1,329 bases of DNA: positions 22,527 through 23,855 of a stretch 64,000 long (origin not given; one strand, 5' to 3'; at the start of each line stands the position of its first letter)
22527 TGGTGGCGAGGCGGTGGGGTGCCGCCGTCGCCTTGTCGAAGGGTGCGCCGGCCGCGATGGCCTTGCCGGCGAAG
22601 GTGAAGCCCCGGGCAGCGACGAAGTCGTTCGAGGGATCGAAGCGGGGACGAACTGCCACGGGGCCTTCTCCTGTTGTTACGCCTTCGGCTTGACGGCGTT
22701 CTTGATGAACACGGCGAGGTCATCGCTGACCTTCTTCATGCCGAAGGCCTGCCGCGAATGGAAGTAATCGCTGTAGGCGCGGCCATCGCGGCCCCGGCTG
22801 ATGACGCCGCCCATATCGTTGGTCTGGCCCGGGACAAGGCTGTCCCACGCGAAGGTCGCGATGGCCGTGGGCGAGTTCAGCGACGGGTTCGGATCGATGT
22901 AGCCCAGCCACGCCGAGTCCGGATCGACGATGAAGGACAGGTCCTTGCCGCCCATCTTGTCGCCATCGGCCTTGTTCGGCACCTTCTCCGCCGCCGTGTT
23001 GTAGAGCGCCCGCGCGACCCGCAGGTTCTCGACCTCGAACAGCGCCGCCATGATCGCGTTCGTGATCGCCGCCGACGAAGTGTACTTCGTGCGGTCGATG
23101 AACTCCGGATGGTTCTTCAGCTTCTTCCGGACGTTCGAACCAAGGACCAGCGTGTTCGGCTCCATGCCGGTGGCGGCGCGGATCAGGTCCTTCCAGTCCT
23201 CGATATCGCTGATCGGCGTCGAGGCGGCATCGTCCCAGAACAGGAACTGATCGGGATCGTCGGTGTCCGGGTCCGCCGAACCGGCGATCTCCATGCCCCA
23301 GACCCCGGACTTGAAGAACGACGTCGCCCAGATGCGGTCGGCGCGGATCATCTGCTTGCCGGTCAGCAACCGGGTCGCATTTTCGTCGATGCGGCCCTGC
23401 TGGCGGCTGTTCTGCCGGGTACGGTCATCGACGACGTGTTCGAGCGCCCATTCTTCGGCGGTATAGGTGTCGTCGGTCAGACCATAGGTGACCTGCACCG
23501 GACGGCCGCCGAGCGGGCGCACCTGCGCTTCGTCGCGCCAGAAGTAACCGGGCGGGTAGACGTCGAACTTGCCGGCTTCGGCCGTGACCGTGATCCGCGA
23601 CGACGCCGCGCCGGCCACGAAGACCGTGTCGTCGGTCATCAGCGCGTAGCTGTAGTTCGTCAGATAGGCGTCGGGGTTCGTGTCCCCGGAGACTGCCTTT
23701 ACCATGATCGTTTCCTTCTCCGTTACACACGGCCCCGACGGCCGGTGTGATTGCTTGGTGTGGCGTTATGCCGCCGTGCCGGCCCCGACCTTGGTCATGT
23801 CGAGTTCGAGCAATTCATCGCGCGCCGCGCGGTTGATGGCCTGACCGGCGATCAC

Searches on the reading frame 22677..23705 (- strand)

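Call 7: search_protein_families(library=pfam, proteins=[window:22677-23705:-], max_evalue=0.001)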
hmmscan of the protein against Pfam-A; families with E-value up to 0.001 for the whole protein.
window:22677-23705:- (342 aa): 1 family
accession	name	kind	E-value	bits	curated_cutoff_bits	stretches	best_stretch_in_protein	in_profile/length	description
PF03864.22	Phage_cap_E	-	6.8e-08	32.4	22.9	1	157-232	162-241/329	Phage major capsid protein E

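Call 8: search_protein_families(library=phrogs, proteins=[window:22677-23705:-], max_evalue=0.001)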
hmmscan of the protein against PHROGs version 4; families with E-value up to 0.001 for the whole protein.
window:22677-23705:- (342 aa): 2 families
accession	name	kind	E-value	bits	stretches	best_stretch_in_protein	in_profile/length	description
phrog_1005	-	head and packaging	2.1e-76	258.2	1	4-338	5-314/315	major head protein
phrog_29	-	head and packaging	2.9e-11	44.2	1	156-228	190-265/439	major head protein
